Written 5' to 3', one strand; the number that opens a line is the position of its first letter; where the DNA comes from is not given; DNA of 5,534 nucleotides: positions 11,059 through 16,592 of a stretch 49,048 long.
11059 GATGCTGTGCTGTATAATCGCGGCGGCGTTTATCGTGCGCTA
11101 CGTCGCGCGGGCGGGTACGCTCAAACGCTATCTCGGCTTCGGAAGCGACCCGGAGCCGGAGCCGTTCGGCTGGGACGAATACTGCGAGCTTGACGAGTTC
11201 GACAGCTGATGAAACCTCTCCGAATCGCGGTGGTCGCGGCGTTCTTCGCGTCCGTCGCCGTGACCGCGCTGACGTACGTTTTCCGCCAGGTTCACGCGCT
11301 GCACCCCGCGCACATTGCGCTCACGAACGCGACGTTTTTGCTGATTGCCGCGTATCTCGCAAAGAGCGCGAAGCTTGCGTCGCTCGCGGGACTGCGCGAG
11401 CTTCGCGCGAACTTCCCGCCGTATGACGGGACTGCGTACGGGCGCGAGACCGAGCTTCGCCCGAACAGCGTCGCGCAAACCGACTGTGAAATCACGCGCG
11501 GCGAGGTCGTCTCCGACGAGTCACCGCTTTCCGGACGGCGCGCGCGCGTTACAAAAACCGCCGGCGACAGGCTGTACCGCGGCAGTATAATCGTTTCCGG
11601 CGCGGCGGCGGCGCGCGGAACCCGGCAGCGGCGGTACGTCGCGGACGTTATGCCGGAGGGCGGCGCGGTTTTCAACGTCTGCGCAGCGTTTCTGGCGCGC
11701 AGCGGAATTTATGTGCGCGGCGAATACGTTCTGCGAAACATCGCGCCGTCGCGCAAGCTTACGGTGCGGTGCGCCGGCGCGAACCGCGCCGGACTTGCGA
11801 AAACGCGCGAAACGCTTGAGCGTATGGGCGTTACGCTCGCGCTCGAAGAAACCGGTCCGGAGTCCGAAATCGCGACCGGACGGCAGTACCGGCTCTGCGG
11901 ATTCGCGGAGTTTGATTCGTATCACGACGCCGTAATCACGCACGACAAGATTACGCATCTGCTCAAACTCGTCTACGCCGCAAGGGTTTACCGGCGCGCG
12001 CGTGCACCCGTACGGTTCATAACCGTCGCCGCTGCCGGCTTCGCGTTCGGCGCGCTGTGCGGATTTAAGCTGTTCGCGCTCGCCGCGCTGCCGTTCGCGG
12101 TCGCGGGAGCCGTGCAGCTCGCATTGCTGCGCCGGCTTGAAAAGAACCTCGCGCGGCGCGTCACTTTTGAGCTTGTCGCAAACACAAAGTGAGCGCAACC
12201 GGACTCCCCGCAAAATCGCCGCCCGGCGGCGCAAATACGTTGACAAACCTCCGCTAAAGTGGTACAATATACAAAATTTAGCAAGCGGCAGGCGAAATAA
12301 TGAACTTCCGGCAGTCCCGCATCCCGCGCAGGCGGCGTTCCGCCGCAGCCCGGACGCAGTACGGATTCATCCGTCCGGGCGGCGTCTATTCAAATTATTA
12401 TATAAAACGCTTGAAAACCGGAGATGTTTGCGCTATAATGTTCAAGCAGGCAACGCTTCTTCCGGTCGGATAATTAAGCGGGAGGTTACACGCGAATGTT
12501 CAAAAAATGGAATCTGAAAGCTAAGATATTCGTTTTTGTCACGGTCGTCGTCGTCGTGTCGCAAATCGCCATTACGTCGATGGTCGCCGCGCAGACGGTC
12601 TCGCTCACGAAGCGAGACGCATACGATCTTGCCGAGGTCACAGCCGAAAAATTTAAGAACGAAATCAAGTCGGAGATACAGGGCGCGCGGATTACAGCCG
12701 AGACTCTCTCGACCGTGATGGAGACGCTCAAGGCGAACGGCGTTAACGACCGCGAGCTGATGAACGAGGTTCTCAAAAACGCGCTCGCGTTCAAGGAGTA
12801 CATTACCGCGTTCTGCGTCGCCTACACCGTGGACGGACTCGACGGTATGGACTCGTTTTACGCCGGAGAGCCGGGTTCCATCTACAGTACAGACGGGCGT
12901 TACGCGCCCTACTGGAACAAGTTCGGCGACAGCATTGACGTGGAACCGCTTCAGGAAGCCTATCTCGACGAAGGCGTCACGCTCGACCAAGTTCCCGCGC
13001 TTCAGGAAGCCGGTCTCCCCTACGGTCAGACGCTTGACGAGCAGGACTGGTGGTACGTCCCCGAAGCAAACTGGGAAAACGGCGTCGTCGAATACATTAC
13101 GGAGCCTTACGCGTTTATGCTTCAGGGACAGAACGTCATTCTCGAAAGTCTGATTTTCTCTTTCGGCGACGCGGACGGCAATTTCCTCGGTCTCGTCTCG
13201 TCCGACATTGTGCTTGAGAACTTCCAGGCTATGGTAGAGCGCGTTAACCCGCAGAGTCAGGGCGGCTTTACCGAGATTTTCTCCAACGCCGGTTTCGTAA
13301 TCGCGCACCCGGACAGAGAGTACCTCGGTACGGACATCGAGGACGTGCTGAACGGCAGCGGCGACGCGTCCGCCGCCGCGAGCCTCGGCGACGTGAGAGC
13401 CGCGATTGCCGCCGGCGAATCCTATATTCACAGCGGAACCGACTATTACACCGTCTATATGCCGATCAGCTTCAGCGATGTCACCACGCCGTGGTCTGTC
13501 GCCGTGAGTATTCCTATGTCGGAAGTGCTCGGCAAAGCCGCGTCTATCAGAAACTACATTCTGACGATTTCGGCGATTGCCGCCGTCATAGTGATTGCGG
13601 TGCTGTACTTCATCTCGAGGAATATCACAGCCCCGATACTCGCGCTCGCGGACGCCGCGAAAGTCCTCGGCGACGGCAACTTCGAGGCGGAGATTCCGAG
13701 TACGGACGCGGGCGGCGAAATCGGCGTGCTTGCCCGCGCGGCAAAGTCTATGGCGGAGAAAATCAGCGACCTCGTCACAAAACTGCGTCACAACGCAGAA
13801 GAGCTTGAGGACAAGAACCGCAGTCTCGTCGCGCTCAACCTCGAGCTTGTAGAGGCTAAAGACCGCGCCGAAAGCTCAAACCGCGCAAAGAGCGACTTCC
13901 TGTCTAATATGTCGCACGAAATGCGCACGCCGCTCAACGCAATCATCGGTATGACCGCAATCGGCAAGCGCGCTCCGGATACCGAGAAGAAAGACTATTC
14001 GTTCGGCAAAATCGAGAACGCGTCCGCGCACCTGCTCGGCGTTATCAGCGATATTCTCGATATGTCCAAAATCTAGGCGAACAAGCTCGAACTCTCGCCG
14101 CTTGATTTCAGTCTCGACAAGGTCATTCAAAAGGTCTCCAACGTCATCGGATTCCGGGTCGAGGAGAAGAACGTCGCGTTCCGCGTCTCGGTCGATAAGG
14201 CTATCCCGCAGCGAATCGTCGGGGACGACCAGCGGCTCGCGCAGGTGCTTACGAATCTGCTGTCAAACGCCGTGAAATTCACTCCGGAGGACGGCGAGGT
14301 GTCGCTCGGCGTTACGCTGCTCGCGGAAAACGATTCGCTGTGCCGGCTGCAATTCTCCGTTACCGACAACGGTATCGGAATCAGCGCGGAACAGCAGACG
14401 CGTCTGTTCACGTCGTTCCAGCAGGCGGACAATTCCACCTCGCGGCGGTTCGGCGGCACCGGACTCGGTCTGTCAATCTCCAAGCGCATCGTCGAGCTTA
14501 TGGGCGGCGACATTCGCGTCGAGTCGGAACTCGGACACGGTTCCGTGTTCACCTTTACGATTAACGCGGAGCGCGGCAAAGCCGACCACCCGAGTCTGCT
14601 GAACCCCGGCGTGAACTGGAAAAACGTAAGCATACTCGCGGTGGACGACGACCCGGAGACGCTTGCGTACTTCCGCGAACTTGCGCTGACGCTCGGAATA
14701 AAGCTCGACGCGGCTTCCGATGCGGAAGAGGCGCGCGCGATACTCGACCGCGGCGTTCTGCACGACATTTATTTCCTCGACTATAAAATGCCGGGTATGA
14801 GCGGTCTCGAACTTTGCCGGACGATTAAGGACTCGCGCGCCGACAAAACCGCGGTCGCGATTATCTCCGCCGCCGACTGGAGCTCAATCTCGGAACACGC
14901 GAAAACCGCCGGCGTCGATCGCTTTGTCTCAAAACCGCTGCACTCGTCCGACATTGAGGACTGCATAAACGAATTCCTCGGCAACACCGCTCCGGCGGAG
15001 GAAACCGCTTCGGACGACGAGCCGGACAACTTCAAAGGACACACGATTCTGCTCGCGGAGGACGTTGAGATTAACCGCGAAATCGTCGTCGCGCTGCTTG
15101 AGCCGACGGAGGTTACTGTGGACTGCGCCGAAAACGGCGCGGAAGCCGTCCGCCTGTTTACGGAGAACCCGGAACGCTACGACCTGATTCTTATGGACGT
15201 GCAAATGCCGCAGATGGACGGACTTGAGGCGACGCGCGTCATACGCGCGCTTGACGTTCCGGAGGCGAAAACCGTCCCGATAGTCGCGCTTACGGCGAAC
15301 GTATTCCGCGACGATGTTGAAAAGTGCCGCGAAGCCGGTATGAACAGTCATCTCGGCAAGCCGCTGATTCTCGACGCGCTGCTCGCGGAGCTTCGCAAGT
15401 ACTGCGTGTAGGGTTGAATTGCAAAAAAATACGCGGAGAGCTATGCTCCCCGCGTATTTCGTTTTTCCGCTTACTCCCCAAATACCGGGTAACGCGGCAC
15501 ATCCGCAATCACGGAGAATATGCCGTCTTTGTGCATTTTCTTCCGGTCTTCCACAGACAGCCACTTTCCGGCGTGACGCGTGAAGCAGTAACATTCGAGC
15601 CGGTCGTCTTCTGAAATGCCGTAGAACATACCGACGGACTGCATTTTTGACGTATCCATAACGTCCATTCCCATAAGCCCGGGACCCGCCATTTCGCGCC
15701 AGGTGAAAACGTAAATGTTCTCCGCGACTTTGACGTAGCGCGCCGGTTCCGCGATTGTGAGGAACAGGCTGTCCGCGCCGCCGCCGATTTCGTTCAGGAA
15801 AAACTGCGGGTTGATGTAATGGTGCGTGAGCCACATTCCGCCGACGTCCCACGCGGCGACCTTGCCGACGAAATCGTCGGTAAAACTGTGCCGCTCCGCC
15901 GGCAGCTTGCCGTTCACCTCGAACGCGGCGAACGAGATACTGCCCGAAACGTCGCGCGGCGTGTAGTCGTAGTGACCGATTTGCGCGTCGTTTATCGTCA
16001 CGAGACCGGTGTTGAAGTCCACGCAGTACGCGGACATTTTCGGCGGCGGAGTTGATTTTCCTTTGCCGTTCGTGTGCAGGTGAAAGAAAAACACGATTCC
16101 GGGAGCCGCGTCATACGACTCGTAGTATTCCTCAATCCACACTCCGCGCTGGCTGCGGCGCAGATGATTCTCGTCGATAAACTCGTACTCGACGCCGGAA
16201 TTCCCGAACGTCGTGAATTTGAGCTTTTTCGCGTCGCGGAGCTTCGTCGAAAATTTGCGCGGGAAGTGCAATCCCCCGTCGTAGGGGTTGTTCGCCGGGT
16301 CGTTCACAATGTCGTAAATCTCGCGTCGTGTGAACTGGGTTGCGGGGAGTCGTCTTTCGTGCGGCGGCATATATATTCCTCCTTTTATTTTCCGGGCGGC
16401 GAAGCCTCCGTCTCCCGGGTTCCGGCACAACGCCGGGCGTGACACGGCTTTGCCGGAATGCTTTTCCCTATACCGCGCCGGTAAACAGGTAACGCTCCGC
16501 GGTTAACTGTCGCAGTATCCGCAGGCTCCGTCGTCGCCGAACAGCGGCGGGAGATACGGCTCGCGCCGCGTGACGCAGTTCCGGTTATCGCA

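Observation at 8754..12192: Translationally coupled membrane operon: 28-aa peptide, 700-aa polytopic protein, 49-aa peptide, dead mini P-type ATPase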

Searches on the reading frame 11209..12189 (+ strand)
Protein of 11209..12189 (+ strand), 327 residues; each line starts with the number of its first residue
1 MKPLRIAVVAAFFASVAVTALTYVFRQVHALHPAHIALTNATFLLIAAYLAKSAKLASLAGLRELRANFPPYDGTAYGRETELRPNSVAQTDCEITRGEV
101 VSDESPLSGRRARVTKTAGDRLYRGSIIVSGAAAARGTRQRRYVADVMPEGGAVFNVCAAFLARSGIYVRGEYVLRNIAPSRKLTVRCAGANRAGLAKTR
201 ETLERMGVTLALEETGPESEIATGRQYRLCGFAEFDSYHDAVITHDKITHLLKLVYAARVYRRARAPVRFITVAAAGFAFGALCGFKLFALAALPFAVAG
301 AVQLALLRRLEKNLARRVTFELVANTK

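Call 6: search_protein_families(library=pfam, proteins=[window:11209-12189:+], max_evalue=1)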
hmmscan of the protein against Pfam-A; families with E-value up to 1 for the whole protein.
window:11209-12189:+ (327 aa): 1 family
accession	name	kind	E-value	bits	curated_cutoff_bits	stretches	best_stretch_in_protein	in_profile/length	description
PF00122.25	E1-E2_ATPase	-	2.5e-06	27.6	28.1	1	83-139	31-87/181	E1-E2 ATPase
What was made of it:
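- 11209..12192 (+): ORF4, 327 aa: catalytically dead 4-TM relic of a Cu(I)-type P1B-ATPase (TM-A, TM-B equivalent to M2, A-domain remnant, P-domain remnant, M5 and M6). PF00122 at 27.6 bits, just under the cutoff of 28.1 (call 6).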

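Call 7: search_protein_families(library=ncbifam, proteins=[window:11209-12189:+], max_evalue=1)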
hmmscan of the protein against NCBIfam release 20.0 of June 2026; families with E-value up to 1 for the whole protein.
window:11209-12189:+ (327 aa): 4 families
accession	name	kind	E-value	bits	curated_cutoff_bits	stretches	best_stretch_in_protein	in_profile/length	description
TIGR01512.1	ATPase-IB2_Cd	subfamily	0.00046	19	313.5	1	83-132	77-126/494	cadmium family heavy metal-translocating P-type ATPase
TIGR01511.1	ATPase-IB1_Cu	subfamily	0.00059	18.8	397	1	75-136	94-155/542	copper-translocating P-type ATPase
TIGR01647.1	ATPase-IIIA_H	equivalog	0.0094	14.2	615.5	1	84-134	119-170/755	plasma-membrane proton-efflux P-type ATPase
TIGR01525.1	ATPase-IB_hvy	subfamily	0.019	13.9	346.25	1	78-132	77-131/560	heavy metal translocating P-type ATPase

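Call 9: find_homologous_proteins(query=window:11209-12189:+)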
Query window:11209-12189:+ (327 aa): 5 proteins with E <= 0.001 among 8000 candidates.
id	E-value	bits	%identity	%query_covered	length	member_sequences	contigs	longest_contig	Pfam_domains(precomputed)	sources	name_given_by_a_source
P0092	2.3e-204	695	100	100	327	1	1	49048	PF00122.26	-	-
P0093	6.9e-49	185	41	100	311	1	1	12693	PF00122.26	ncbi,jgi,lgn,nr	ncbi:MAG: hypothetical protein LBM98_05885 [Oscillospiraceae bacterium]|jgi:cation transport ATPase|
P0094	3.1e-48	183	40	97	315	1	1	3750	PF00122.26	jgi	jgi:cation transport ATPase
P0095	3.9e-43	166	42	81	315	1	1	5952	PF00122.26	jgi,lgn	jgi:hypothetical protein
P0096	1.8e-40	157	36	86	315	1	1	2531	PF00122.26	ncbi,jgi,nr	ncbi:MAG: hypothetical protein LBJ84_07255 [Oscillospiraceae bacterium]|jgi:hypothetical protein|nr:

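Call 40: find_homologous_proteins(query=A4)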
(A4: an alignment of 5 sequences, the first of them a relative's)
Query A4 (5 sequences) (327 aa, profile of the alignment): 6 proteins with E <= 0.001 among 8000 candidates.
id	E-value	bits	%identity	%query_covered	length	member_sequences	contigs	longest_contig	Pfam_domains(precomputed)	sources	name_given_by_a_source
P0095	5.4e-154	530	42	81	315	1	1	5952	PF00122.26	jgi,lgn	jgi:hypothetical protein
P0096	3.3e-152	524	36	86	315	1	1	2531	PF00122.26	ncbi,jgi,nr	ncbi:MAG: hypothetical protein LBJ84_07255 [Oscillospiraceae bacterium]|jgi:hypothetical protein|nr:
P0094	7.9e-151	520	40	97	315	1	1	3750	PF00122.26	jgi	jgi:cation transport ATPase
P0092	5.8e-144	497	100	100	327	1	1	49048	PF00122.26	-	-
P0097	4.4e-120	419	44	89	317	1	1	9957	PF00122.26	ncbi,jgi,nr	ncbi:MAG: hypothetical protein LBT36_05330 [Oscillospiraceae bacterium]|jgi:hypothetical protein|nr:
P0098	1.9e-91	325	35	67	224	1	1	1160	PF00122.26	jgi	jgi:hypothetical protein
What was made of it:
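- Tried and rejected: The third homologue search, using the ORF4 profile, added only two sequences (call 40).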

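Call 51: predict_structure(alignment_id=A5)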
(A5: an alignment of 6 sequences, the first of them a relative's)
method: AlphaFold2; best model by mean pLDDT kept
length: 327 residues; sequences in the alignment: 6
mean_pLDDT: 81.6   pTM: 0.78
mean pLDDT of the five models: 81.6, 81.1, 78.6, 78.5, 70.3
residues with pLDDT >= 90: 90; 70-90: 177; 50-70: 51; < 50: 9
segments of 3 or more residues with pLDDT < 50: 217-224
pLDDT, mean of each block of 10 residues (from residue 1): 91 88 75 87 93 90 81 70 89 91 69 85 87 88 82 92 88 90 76 76 86 59 59 74 78 89 78 85 90 90 88 70 52
secondary structure, 60 per line:
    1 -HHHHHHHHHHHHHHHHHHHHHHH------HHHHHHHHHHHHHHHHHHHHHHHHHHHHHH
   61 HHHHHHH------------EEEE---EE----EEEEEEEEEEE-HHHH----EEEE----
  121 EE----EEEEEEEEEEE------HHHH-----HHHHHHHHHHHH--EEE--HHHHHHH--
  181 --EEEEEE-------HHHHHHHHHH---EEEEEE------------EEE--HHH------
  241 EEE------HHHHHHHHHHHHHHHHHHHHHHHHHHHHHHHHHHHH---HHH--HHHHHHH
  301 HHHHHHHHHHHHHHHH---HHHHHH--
elements in order: H2-24 H31-67 E80-83 E93-103 H105-108 E113-116 E127-137 H144-147 H153-164 E167-169 H172-178 E183-188 H196-205 E209-214 E227-229 E241-243 H250-285 H294-316 H320-325
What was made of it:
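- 11209..12192 (+): AF2 pLDDT 81.6 (call 51).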

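Call 54: fold_search(model_id=the predicted structure, library=pdb)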
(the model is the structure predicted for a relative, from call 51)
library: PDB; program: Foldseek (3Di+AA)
matches with E <= 10: 496; with E <= 0.001: 50
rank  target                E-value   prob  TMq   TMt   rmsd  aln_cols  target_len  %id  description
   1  7r0g_A                1.3e-08  1.00  0.59  0.33  10.5       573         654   11  STRUCTURAL BASIS OF ION UPTAKE IN COPPER-TRANSPORTING P1B-TYPE ATPASES (released 2022-09-14)
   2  4bbj                  8.3e-08  1.00  0.32  0.20  11.5       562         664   10  Copper-transporting PIB-ATPase in complex with beryllium fluoride representing the E2P state (released 2013-12-11)
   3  7r0g_B                7.0e-07  1.00  0.62  0.34  10.6       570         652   11  STRUCTURAL BASIS OF ION UPTAKE IN COPPER-TRANSPORTING P1B-TYPE ATPASES (released 2022-09-14)
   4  4umw                  1.3e-06  1.00  0.37  0.22  12.9       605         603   10  CRYSTAL STRUCTURE OF A ZINC-TRANSPORTING PIB-TYPE ATPASE IN E2.PI STATE (released 2014-08-13)
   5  7nnl_B                2.5e-06  1.00  0.47  0.27  12.8       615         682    9  Cryo-EM structure of the KdpFABC complex in an E1-ATP conformation loaded with K+ (released 2021-07-28)
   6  7zrd_B                3.3e-06  1.00  0.35  0.19  14.1       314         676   11  Cryo-EM map of the WT KdpFABC complex in the E1-P tight conformation, stabilised with the inhibitor orthovanadate (released 2022-11-16)
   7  7xun                  9.2e-06  1.00  0.65  0.31  11.4       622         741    9  Structure of ATP7B C983S/C985S/D1027A mutant (released 2023-04-26)
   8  7xuk                  1.1e-05  1.00  0.64  0.28   9.1       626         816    9  Structure of ATP7B C983S/C985S/D1027A mutant in presence of ATOX1 (released 2023-04-26)
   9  7zrm_B                1.1e-05  1.00  0.49  0.27  12.9       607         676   10  Cryo-EM map of the unphosphorylated KdpFABC complex in the E1-P_ADP conformation, under turnover conditions (released 2022-11-16)
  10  9oc4_B                1.8e-05  1.00  0.46  0.27  13.7       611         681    9  High-resolution cryo-EM structure of KdpFABC in the E1P-ADP state in lipid nanodisc (released 2025-05-21)
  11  7lc3_B                3.5e-05  1.00  0.41  0.24  15.2       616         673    9  CryoEM Structure of KdpFABC in E1-ATP state (released 2021-01-27)
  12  2hc8                  3.9e-05  1.00  0.23  0.63   2.2        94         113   24  Structure of the A. fulgidus CopA A-domain (released 2006-09-05)
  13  3j08_A                4.4e-05  1.00  0.26  0.14  11.5       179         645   20  High resolution helical reconstruction of the bacterial p-type ATPase copper transporter CopA (released 2011-08-24)
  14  6rb2                  4.4e-05  1.00  0.20  0.08  16.8       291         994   12  Structure of the (SR)Ca2+-ATPase mutant E340A in the Ca2-E1-CaAMPPCP form (released 2020-05-06)
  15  7lc6_B                4.6e-05  1.00  0.33  0.20  14.8       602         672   10  Cryo-EM Structure of KdpFABC in E2-P state with BeF3 (released 2021-01-27)
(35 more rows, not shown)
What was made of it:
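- On P1B-type (heavy-metal) P-type ATPase: Foldseek: CopA at E 1e-8; the A domain 2hc8 at rmsd 2.2 Å over 94 columns (call 54).
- Structure search confirms P1B ancestry (call 54).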

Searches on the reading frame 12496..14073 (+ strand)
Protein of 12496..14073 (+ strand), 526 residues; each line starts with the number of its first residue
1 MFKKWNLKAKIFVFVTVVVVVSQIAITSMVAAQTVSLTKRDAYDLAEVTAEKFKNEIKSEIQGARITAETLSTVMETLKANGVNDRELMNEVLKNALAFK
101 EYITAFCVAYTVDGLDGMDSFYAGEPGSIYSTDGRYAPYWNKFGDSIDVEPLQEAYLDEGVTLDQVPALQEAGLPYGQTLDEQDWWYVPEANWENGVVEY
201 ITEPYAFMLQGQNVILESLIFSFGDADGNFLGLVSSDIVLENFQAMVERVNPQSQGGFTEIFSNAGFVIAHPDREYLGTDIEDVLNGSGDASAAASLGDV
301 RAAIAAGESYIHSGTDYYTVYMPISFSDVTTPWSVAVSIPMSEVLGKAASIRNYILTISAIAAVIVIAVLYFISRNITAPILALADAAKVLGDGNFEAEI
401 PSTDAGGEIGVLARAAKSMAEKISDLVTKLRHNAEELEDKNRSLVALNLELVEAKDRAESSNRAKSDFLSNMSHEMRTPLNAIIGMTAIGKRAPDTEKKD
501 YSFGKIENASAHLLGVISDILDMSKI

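Call 36: search_protein_families(library=pfam, proteins=[window:12496-14073:+], max_evalue=0.01)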
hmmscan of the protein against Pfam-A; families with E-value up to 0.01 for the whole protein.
window:12496-14073:+ (526 aa): 4 families
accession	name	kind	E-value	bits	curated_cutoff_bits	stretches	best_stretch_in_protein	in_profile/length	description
PF00512.31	HisKA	-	1.2e-15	57.8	26.9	1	464-526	1-63/66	His Kinase A (phospho-acceptor) domain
PF02743.24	dCache_1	-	3e-11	43.8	45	1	39-338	4-240/240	Cache domain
PF00672.30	HAMP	-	3.6e-08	34.1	25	1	372-424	1-52/53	HAMP domain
PF17203.10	sCache_3_2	-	0.0092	16.5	28.4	0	239-325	36-112/140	Single cache domain 3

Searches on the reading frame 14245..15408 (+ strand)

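Call 70: search_protein_families(library=pfam, proteins=[window:14245-15408:+], max_evalue=0.001)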
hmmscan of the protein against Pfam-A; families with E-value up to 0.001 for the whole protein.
window:14245-15408:+ (388 aa): 2 families
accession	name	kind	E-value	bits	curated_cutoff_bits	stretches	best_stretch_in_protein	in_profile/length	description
PF00072.30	Response_reg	-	3.1e-44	150.1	30.2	2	268-383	1-110/111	Response regulator receiver domain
PF02518.31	HATPase_c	-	8.6e-29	100.7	26.4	1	1-108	9-109/111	Histidine kinase-, DNA gyrase B-, and HSP90-like ATPase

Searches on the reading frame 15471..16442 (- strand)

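Call 70: search_protein_families(library=pfam, proteins=[window:15471-16442:-], max_evalue=0.001)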
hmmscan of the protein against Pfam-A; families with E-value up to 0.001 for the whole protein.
window:15471-16442:- (323 aa): 1 family
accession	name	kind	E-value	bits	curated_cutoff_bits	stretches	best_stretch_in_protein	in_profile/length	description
PF17409.8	MoaF_C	-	4e-09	36.6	22.1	1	186-281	2-96/113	MoaF C-terminal domain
